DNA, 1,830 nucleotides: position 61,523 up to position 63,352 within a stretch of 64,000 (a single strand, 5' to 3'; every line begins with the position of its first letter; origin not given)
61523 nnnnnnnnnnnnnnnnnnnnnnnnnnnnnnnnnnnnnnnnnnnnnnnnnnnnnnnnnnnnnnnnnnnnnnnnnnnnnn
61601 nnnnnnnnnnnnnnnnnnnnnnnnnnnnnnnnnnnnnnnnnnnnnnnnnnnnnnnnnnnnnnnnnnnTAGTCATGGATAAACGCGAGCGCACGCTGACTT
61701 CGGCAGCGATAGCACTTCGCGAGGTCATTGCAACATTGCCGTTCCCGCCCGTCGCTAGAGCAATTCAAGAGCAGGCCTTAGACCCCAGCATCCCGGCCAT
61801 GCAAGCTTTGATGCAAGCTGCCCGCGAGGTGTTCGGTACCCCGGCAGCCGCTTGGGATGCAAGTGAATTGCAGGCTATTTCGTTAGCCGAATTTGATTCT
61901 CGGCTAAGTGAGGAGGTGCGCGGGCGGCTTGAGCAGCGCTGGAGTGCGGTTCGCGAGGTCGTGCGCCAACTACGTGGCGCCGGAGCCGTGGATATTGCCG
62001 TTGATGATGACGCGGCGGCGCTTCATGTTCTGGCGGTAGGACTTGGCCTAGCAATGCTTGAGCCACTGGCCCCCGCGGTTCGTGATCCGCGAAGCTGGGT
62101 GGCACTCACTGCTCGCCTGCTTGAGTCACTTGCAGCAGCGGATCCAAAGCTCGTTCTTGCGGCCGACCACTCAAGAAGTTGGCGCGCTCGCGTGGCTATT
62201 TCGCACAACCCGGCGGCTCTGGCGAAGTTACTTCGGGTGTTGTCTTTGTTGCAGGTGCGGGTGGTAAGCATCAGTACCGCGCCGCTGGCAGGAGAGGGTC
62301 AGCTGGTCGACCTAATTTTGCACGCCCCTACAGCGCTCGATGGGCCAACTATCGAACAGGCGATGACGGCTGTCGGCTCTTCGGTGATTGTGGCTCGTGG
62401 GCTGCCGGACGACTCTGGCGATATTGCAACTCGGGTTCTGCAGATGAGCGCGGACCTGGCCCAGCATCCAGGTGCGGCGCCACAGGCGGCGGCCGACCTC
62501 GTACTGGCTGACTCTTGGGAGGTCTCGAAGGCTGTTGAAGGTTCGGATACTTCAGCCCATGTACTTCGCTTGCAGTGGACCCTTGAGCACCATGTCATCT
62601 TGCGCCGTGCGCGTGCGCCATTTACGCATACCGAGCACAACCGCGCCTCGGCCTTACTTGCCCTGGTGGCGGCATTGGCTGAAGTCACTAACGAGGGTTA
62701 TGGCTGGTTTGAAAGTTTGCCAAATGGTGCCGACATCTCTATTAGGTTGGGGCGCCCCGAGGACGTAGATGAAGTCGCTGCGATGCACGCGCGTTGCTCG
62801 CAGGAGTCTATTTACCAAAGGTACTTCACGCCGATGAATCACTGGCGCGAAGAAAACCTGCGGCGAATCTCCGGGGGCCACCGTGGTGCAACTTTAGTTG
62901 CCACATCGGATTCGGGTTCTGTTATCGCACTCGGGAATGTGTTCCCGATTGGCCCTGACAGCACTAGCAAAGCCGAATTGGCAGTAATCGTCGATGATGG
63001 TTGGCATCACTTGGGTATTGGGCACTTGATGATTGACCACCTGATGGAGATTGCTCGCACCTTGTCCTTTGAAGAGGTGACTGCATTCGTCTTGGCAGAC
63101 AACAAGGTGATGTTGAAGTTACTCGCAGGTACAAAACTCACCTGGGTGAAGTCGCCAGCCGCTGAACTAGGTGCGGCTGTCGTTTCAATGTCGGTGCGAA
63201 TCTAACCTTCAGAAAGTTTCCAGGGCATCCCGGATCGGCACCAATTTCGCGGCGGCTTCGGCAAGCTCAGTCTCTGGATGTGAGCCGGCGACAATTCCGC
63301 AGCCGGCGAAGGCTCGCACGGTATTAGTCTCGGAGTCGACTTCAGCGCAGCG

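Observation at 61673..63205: Large ACT-like + Pat-type GNAT protein inserted between menD and menF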

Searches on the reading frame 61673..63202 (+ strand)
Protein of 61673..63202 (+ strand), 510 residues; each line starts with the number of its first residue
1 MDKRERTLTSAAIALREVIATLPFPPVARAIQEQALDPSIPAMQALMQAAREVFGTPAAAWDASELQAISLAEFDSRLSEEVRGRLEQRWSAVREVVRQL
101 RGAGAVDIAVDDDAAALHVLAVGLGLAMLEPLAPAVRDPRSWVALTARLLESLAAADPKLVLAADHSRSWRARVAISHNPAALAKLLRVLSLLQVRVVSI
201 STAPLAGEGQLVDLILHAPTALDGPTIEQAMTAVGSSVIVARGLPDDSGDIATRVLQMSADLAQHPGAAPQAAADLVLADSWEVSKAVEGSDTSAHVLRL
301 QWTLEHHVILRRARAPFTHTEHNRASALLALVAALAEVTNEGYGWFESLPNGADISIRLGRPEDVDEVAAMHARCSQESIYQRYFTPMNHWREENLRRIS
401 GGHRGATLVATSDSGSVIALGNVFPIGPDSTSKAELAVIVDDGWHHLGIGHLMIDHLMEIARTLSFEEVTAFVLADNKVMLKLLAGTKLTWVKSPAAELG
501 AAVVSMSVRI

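Call 3: search_protein_families(library=pfam, proteins=[window:61673-63202:+], max_evalue=1)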
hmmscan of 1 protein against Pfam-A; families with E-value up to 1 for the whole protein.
window:61673-63202:+ (510 aa): 3 families
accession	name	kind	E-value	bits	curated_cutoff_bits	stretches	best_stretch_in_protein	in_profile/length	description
PF00583.31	Acetyltransf_1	-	5.8e-07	30.2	20.7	1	382-483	9-110/116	Acetyltransferase (GNAT) family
PF13508.13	Acetyltransf_7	-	0.024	15.4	27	1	405-463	3-59/84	Acetyltransferase (GNAT) domain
PF00613.26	PI3Ka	-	0.033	14.1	31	1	147-191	10-55/185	Phosphoinositide 3-kinase family, accessory domain (PIK domain)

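Call 4: search_protein_families(library=ncbifam, proteins=[window:61673-63202:+], max_evalue=1)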
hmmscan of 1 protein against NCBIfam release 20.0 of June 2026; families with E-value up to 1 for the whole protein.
window:61673-63202:+ (510 aa): 4 families
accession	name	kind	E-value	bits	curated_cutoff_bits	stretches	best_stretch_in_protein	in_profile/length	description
NF058543.1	ActPatMycb56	equivalog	1.1e-10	40.8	460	1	351-494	135-279/317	acetyltransferase Pat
NF040503.1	resist_ArsN1a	equivalog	0.0015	18.3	170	1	358-484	2-128/159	arsinothricin resistance N-acetyltransferase ArsN1 family A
NF005921.0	PRK07922.1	equivalog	0.0054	16.4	180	1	409-472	50-109/170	amino-acid N-acetyltransferase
NF007527.0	PRK10140.1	equivalog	0.016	15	236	1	354-482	3-129/162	N-acetyltransferase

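Call 6: find_homologous_proteins(query=window:61673-63202:+, max_evalue=0.001)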
Query window:61673-63202:+ (510 aa): 446 proteins with E <= 0.001 among 8000 candidates; the best 120 are listed.
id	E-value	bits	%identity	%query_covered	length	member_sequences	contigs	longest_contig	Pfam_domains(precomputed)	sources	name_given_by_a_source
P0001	0.0e+0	1088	100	100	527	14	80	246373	PF00583.32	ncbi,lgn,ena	-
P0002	5.8e-184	631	62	97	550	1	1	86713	PF13302.14,PF13508.14,PF00583.32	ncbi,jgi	jgi:L-amino acid N-acyltransferase YncA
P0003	6.5e-176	604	62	96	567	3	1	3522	PF00583.32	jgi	jgi:RimJ/RimL family protein N-acetyltransferase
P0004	2.1e-175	603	60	97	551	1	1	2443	PF13302.14,PF00583.32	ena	-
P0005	3.2e-175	602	60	96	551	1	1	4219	PF13302.14,PF00583.32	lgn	-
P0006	7.3e-175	601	61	96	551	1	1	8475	PF13302.14,PF00583.32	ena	-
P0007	9.3e-175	601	61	96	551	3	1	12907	PF13302.14,PF00583.32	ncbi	-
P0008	1.7e-174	600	60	96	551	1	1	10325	PF13302.14,PF00583.32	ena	-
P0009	1.8e-174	600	60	96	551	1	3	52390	PF13302.14,PF00583.32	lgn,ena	-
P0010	5.3e-174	598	60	96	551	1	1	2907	PF13302.14,PF00583.32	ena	-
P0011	6.1e-174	598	60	96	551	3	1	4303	PF13302.14,PF00583.32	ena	-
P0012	6.8e-174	598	60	96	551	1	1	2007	PF13302.14,PF00583.32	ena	-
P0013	9.0e-174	597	60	96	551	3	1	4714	PF13302.14,PF00583.32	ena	-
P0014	9.3e-174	597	60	96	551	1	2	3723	PF13302.14,PF00583.32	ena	-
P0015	1.3e-173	597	60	96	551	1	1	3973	PF13302.14,PF00583.32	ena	-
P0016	2.3e-173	596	60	96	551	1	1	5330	PF13302.14,PF00583.32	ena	-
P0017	2.4e-173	596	60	96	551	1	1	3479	PF13302.14,PF00583.32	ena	-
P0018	2.5e-173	596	60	96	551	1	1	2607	PF13302.14,PF00583.32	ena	-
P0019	3.1e-173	596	60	96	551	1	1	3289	PF13302.14,PF00583.32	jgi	-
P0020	3.6e-173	595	59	97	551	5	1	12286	PF00583.32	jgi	jgi:GNAT superfamily N-acetyltransferase/DNA-binding transcriptional regulator YbjK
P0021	3.7e-173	595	60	96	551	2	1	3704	PF13302.14,PF00583.32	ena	-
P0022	3.9e-173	595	60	96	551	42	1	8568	PF13302.14,PF00583.32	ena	-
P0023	4.1e-173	595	60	96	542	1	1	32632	PF13302.14,PF00583.32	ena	-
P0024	4.1e-173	595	60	96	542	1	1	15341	PF13302.14,PF00583.32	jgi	-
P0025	4.3e-173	595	60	96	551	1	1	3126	PF13302.14,PF00583.32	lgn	-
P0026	4.3e-173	595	61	96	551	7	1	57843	PF13302.14,PF00583.32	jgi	jgi:RimJ/RimL family protein N-acetyltransferase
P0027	4.9e-173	595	60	97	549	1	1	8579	PF00583.32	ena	-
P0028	8.2e-173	594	60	96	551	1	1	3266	PF13302.14,PF00583.32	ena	-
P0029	1.1e-172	594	60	96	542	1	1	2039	PF13302.14,PF00583.32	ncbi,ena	-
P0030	1.7e-172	593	60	96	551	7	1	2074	PF13302.14,PF00583.32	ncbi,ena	-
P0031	1.7e-172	593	60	97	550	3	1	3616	PF13302.14,PF00583.32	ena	-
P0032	1.8e-172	593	60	97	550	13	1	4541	PF13302.14,PF00583.32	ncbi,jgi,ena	jgi:RimJ/RimL family protein N-acetyltransferase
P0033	2.0e-172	593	60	97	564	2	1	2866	PF00583.32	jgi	jgi:RimJ/RimL family protein N-acetyltransferase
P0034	4.1e-172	592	60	97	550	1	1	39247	PF13302.14,PF00583.32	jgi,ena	jgi:RimJ/RimL family protein N-acetyltransferase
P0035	7.6e-172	591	59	97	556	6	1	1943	PF13302.14,PF00583.32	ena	-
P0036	1.5e-171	590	59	97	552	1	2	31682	PF13302.14,PF00583.32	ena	-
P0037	1.7e-171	590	59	98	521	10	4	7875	PF13302.14,PF13508.14,PF00583.32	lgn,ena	-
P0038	2.8e-171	589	57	99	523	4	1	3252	PF13302.14,PF13508.14,PF00583.32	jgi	jgi:RimJ/RimL family protein N-acetyltransferase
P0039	4.3e-171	588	57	100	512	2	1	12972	PF13508.14,PF00583.32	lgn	-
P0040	5.1e-171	588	59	97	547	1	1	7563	PF00583.32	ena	-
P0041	7.6e-171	588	59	97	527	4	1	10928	PF13302.14,PF00583.32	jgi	jgi:GNAT superfamily N-acetyltransferase/acetolactate synthase regulatory subunit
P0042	8.3e-171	587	60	96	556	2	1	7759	PF13302.14,PF00583.32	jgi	jgi:RimJ/RimL family protein N-acetyltransferase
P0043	1.9e-170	586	59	97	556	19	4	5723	PF13302.14,PF00583.32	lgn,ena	-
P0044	2.5e-170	586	57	96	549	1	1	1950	PF13302.14,PF00583.32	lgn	-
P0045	2.6e-170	586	60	97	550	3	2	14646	PF13302.14,PF00583.32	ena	-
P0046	3.8e-170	585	59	97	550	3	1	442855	PF13302.14,PF00583.32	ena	-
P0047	6.8e-170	584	58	96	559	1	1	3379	PF13302.14,PF00583.32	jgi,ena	jgi:AcrR family transcriptional regulator/L-amino acid N-acyltransferase YncA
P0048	7.5e-170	584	59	97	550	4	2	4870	PF13302.14,PF00583.32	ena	-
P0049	9.0e-170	584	58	96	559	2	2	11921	PF13302.14,PF00583.32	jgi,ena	jgi:AcrR family transcriptional regulator/L-amino acid N-acyltransferase YncA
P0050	1.4e-169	583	59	97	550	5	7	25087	PF13302.14,PF00583.32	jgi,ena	jgi:RimJ/RimL family protein N-acetyltransferase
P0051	1.5e-169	583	59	97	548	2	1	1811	PF13302.14,PF00583.32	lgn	-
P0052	1.8e-169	583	58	97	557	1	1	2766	PF13302.14,PF00583.32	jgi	jgi:RimJ/RimL family protein N-acetyltransferase/AcrR family transcriptional regulator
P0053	2.3e-169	583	59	97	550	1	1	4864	PF13302.14,PF00583.32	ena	-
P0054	7.2e-169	581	59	97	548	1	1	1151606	PF13302.14,PF00583.32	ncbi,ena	-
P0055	7.5e-169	581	60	97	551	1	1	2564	PF13302.14,PF00583.32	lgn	-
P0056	7.6e-169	581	55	100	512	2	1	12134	PF13302.14,PF00583.32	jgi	-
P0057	9.3e-169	581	59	97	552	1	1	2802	PF00583.32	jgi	jgi:RimJ/RimL family protein N-acetyltransferase/AcrR family transcriptional regulator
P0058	1.7e-168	580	58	97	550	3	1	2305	PF00583.32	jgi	jgi:RimJ/RimL family protein N-acetyltransferase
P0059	1.9e-168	580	58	97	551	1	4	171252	PF13302.14,PF00583.32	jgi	jgi:RimJ/RimL family protein N-acetyltransferase/AcrR family transcriptional regulator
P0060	2.2e-168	580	58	97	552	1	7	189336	PF00583.32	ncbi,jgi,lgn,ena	ncbi:MAG: GNAT family N-acetyltransferase [Actinomycetes bacterium]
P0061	2.2e-168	580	58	96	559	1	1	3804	PF13302.14,PF00583.32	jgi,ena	jgi:AcrR family transcriptional regulator/L-amino acid N-acyltransferase YncA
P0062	3.0e-168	579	57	99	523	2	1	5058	PF00583.32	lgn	-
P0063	3.3e-168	579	58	99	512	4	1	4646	PF00583.32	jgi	-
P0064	3.4e-168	579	58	97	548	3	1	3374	PF13302.14,PF00583.32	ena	-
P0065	6.8e-168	578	57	97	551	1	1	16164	PF13302.14,PF00583.32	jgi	jgi:RimJ/RimL family protein N-acetyltransferase/AcrR family transcriptional regulator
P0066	1.0e-167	577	58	96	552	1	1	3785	PF00583.32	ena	-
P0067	1.1e-167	577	58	96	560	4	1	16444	PF00583.32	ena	-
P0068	1.4e-167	577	58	97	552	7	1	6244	PF00583.32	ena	-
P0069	2.4e-167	576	57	97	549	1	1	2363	PF13302.14,PF00583.32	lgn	-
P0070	2.5e-167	576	57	97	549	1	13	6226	PF13302.14,PF00583.32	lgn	-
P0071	2.5e-167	576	59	97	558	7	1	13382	PF00583.32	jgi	jgi:RimJ/RimL family protein N-acetyltransferase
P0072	5.5e-167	575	58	97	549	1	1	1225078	PF13302.14,PF00583.32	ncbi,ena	-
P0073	6.5e-167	575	57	97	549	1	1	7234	PF00583.32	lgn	-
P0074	1.1e-166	574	58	96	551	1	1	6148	PF13302.14,PF00583.32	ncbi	-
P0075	3.5e-166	572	54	100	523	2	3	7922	PF13302.14,PF00583.32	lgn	-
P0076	3.7e-166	572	59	96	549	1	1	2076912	PF13302.14,PF00583.32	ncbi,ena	-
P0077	4.3e-166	572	59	96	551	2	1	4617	PF13302.14,PF00583.32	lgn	-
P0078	5.5e-166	572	58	97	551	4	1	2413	PF13302.14,PF00583.32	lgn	-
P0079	7.0e-166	571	57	97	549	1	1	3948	PF13302.14,PF00583.32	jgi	jgi:RimJ/RimL family protein N-acetyltransferase/AcrR family transcriptional regulator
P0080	1.2e-165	570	58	97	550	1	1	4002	PF13302.14,PF00583.32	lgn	-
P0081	1.9e-165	570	57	97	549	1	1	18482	PF13302.14,PF00583.32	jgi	jgi:RimJ/RimL family protein N-acetyltransferase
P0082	3.0e-165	569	58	97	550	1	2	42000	PF13302.14,PF00583.32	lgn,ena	-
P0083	3.0e-165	569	57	97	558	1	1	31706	PF00583.32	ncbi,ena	-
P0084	4.1e-165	569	57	96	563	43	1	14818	PF13302.14,PF00583.32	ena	-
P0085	4.7e-165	569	56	98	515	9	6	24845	PF00583.32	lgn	-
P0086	5.8e-165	568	58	97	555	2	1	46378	PF13302.14,PF00583.32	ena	-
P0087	6.7e-165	568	58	97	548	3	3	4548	PF00583.32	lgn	-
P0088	2.2e-164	566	58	97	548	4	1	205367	PF13302.14,PF00583.32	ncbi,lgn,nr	ncbi:MAG: GNAT family N-acetyltransferase [Actinomycetota bacterium]|nr:GNAT family N-acetyltransfer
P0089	2.4e-164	566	57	97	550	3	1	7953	PF13302.14,PF00583.32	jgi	jgi:RimJ/RimL family protein N-acetyltransferase/AcrR family transcriptional regulator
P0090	2.5e-164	566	57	97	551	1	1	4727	PF00583.32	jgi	jgi:RimJ/RimL family protein N-acetyltransferase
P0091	2.7e-164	566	58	97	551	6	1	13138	PF13302.14,PF00583.32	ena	-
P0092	4.9e-164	565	57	96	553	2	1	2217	PF13302.14,PF00583.32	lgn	-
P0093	5.3e-164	565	58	96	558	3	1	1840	PF13302.14,PF00583.32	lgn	-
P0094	7.4e-164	565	57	97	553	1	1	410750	PF13302.14,PF00583.32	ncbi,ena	-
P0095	1.2e-163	564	57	97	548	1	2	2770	PF13302.14,PF00583.32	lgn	-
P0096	1.4e-163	564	58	96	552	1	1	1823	PF13302.14,PF00583.32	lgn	-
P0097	1.6e-163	564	58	96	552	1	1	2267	PF13302.14,PF00583.32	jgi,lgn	jgi:RimJ/RimL family protein N-acetyltransferase/AcrR family transcriptional regulator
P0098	1.6e-163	563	58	96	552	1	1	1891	PF13302.14,PF00583.32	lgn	-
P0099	2.2e-163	563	58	96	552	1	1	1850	PF13302.14,PF00583.32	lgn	-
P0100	3.7e-163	562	58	97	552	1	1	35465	PF13302.14,PF00583.32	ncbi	-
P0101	1.8e-162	560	57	96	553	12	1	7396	PF00583.32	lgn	-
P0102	2.6e-162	560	58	97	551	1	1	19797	PF13302.14,PF00583.32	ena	-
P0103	3.4e-162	559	57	97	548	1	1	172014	PF00583.32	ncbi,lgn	-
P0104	4.3e-162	559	56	97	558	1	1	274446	PF13302.14,PF00583.32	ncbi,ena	-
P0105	5.2e-162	558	56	99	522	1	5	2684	PF13302.14,PF00583.32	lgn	-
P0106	9.7e-162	558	56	97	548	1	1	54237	PF00583.32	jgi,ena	jgi:L-amino acid N-acyltransferase YncA/AcrR family transcriptional regulator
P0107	1.0e-161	557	58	96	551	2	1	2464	PF13302.14,PF00583.32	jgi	jgi:RimJ/RimL family protein N-acetyltransferase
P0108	1.8e-161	557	56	97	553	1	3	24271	PF13302.14,PF00583.32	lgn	-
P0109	2.6e-161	556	56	97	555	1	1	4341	PF13302.14,PF00583.32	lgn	-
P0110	3.3e-161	556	56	96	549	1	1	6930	PF13302.14,PF00583.32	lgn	-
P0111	5.1e-161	555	56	97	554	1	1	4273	PF00440.30,PF13302.14,PF00583.32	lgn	-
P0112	5.6e-161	555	61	91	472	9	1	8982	PF13302.14,PF00583.32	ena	-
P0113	5.9e-161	555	57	97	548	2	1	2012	PF13302.14,PF00583.32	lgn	-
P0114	6.8e-161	555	57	97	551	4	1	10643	PF13302.14,PF00583.32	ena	-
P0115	8.0e-161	555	55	96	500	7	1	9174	PF00583.32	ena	-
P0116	8.5e-161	555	56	97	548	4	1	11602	PF13302.14,PF00583.32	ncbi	ncbi:MAG: GNAT family N-acetyltransferase [Candidatus Nanopelagicales bacterium]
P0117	4.3e-160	552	56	97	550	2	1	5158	PF13302.14,PF00583.32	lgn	-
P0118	8.4e-160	551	56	97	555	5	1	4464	PF13302.14,PF00583.32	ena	-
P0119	1.2e-159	551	63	84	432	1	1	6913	PF13302.14,PF00583.32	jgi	jgi:L-amino acid N-acyltransferase YncA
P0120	1.7e-159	550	56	97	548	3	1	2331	PF00440.30,PF13302.14,PF00583.32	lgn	-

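Call 13: find_related_loci(query=A2, collection=genome_contigs, flank=10000)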
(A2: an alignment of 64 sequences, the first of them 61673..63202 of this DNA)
Query A2 (510 aa) in genome_contigs; peptide patterns used: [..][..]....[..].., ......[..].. (x = any residue, [..] = any of these).
142 stretches matched a pattern; 58 encode a relative of the query (tblastn E <= 1e-3); 58 distinct loci.
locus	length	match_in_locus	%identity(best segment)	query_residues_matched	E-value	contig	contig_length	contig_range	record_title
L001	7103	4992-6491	59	15-507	2e-174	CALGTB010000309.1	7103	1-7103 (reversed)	MAG TPA_asm: uncultured actinobacterium isolate SRR5576001_bin.111_CONCOCT_v1.1_MAG genome assembly, contig: ERZ795033.7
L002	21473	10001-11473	58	15-507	5e-172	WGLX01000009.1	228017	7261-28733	MAG: Actinomycetales bacterium isolate RI_321 c_000000166299, whole genome shotgun sequence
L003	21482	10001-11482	59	15-507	1e-169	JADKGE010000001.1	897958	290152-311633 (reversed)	MAG: Actinomycetota bacterium isolate Ribe_18-Q3-R11-54_BATAC.412 tig00001243-10-8964360, whole genome shotgun sequence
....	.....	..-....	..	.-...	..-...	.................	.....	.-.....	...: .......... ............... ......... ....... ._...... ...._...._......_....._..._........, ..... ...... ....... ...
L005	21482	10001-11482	58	15-507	2e-168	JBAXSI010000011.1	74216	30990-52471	MAG: Actinomycetes bacterium isolate ELA605 MAG605_11, whole genome shotgun sequence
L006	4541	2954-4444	60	15-510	6e-171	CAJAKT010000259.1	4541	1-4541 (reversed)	uncultured bacterium isolate Loc090907-6m_bin-560 genome assembly, contig: bin-560:259/616, whole genome shotgun sequenc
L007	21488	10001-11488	58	15-510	3e-165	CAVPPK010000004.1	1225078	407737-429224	MAG: uncultured bacterium isolate MFD09848.bin.2.19 genome assembly, contig: contig_2038, whole genome shotgun sequence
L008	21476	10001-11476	54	15-506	2e-164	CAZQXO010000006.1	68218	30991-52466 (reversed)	MAG TPA_asm: uncultured Bifidobacteriaceae bacterium isolate SRP318679_co1_80 genome assembly, contig: NODE_575_length_6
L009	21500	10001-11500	57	15-510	3e-164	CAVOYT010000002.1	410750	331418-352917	MAG: uncultured bacterium isolate MFD09779.bin.2.190 genome assembly, contig: contig_13873, whole genome shotgun sequenc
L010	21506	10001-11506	56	15-510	3e-164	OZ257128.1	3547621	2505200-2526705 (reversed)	MAG: Actinomycetes bacterium isolate a64d84fb-41c3-4246-938b-28fa759d90e4 genome assembly, chromosome: 1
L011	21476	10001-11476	59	15-507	2e-162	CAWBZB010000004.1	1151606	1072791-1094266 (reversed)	MAG: uncultured bacterium isolate MFD09779.bin.1.334 genome assembly, contig: contig_18611, whole genome shotgun sequenc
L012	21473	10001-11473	59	15-506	1e-161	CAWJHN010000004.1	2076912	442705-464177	MAG: uncultured Actinomycetes bacterium isolate MFD04716.bin.2.189 genome assembly, contig: contig_4400, whole genome sh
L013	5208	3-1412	59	42-510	5e-164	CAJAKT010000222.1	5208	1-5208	uncultured bacterium isolate Loc090907-6m_bin-560 genome assembly, contig: bin-560:222/616, whole genome shotgun sequenc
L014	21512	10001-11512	55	15-510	2e-160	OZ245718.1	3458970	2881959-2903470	MAG: Actinomycetes bacterium isolate 5592b777-cc2b-40d4-8203-2b0c8ee3f119 genome assembly, chromosome: 1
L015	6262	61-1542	59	15-506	2e-161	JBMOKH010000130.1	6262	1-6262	MAG: Candidatus Nanopelagicales bacterium isolate Deming_bin.9 contig42212, whole genome shotgun sequence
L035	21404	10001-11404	44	41-510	9e-106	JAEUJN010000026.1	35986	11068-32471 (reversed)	MAG: Kineosporiaceae bacterium isolate new MAG-70 k141_3379213, whole genome shotgun sequence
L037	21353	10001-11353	42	41-491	3e-101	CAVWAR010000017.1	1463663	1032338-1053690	MAG: uncultured Actinomycetes bacterium isolate MFD03804.bin.1.265 genome assembly, contig: contig_8008, whole genome sh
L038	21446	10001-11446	41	15-494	5e-99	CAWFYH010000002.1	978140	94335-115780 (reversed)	MAG: uncultured Actinomycetota bacterium isolate MFD05442.bin.1.398 genome assembly, contig: contig_1426, whole genome s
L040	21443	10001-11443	40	15-494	3e-96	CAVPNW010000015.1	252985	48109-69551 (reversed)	MAG: uncultured Actinomycetes bacterium isolate MFD00032.bin.3.528 genome assembly, contig: contig_28785, whole genome s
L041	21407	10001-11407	43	37-507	6e-100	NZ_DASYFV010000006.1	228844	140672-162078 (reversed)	MAG: Jatrophihabitans sp. isolate SMAG_U4195 k141_1734903, whole genome shotgun sequence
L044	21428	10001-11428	39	6-480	6e-92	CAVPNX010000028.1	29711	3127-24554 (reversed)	MAG: uncultured Actinomycetes bacterium isolate MFD00032.bin.4.54 genome assembly, contig: contig_75347, whole genome sh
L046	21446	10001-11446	39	15-494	3e-88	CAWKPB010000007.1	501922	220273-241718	MAG: uncultured Actinomycetota bacterium isolate MFD09779.bin.1.202 genome assembly, contig: contig_61632, whole genome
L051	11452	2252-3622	41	39-494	4e-99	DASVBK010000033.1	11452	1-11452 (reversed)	MAG TPA_asm: Candidatus Nanopelagicales bacterium isolate SMAG_U1977 k141_249504, whole genome shotgun sequence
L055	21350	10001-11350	30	27-477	2e-36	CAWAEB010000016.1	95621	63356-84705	MAG: uncultured Actinomycetes bacterium isolate MFD04716.bin.3.43 genome assembly, contig: contig_73374, whole genome sh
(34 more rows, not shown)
